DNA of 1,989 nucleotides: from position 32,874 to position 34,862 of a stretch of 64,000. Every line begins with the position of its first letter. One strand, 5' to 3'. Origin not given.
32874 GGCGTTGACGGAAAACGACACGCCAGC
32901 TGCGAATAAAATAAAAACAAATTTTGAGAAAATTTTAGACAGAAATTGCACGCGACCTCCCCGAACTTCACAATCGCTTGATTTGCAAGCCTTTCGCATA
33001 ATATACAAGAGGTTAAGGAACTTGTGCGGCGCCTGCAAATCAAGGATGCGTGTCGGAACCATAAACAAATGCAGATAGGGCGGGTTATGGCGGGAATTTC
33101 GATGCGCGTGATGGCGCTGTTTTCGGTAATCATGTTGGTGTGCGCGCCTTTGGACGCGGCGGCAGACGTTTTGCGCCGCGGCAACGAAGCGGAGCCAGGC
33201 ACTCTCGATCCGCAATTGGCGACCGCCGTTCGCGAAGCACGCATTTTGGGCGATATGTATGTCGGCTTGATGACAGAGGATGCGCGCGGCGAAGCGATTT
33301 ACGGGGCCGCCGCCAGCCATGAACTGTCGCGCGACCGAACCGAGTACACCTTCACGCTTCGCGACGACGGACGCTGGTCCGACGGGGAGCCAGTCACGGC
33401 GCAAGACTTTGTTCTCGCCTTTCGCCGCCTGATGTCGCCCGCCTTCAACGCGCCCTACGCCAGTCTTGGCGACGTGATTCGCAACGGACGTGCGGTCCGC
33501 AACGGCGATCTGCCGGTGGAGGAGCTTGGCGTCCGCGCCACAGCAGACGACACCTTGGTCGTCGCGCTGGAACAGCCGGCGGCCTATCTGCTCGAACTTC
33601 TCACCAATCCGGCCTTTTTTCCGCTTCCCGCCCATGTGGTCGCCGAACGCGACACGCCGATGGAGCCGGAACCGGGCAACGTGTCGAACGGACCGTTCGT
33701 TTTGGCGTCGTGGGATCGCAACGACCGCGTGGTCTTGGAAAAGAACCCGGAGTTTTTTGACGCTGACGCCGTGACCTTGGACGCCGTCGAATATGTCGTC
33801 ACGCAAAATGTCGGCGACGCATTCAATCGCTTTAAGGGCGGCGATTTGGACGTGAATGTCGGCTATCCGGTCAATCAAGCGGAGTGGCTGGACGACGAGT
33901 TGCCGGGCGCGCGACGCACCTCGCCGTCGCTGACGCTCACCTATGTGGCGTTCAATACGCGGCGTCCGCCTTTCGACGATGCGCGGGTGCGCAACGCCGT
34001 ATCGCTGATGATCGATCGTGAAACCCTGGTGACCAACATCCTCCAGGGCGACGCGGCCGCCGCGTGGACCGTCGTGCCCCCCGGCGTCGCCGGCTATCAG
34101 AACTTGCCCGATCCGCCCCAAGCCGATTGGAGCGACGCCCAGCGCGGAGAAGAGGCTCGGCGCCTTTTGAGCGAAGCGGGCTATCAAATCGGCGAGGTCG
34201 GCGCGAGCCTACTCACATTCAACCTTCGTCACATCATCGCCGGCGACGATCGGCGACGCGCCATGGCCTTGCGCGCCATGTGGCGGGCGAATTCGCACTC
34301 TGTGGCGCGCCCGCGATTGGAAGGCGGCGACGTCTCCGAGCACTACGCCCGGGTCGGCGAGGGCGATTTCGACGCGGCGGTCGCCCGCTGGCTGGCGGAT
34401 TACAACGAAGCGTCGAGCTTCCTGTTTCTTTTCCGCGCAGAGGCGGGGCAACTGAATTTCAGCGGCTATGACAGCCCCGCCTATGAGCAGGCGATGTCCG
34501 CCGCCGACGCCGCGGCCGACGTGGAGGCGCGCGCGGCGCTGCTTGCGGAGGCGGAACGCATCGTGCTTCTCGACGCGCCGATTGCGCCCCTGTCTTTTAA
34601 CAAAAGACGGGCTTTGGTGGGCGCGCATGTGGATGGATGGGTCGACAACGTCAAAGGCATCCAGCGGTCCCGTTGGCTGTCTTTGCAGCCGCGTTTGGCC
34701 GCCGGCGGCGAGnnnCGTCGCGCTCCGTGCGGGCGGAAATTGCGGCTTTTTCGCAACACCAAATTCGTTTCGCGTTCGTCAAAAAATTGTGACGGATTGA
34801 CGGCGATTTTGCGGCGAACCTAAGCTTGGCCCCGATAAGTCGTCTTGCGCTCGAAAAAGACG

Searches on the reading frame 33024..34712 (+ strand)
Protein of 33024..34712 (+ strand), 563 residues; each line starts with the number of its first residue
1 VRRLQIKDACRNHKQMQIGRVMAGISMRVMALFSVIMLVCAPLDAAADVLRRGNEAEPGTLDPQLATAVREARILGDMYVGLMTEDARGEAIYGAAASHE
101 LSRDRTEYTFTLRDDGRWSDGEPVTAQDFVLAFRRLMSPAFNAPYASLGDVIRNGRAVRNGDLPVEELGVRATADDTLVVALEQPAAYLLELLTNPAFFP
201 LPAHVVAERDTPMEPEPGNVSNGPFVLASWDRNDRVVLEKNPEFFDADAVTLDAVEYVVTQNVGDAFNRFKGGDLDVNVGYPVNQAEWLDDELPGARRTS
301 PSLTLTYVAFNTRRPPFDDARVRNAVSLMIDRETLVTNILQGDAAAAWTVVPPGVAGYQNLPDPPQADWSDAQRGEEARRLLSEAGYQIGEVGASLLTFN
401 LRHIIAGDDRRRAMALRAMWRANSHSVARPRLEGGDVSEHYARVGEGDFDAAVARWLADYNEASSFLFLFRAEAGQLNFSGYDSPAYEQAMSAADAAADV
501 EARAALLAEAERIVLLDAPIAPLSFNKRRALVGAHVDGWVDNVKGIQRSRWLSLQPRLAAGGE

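Call 26: search_protein_families(library=pfam, proteins=[window:33024-34712:+], max_evalue=0.001)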
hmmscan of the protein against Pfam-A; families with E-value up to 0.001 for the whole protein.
window:33024-34712:+ (563 aa): 1 family
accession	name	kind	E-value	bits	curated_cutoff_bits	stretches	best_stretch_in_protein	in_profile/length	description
PF00496.27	SBP_bac_5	-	1e-72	245.8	32.4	1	94-475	5-365/368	Bacterial extracellular solute-binding proteins, family 5 Middle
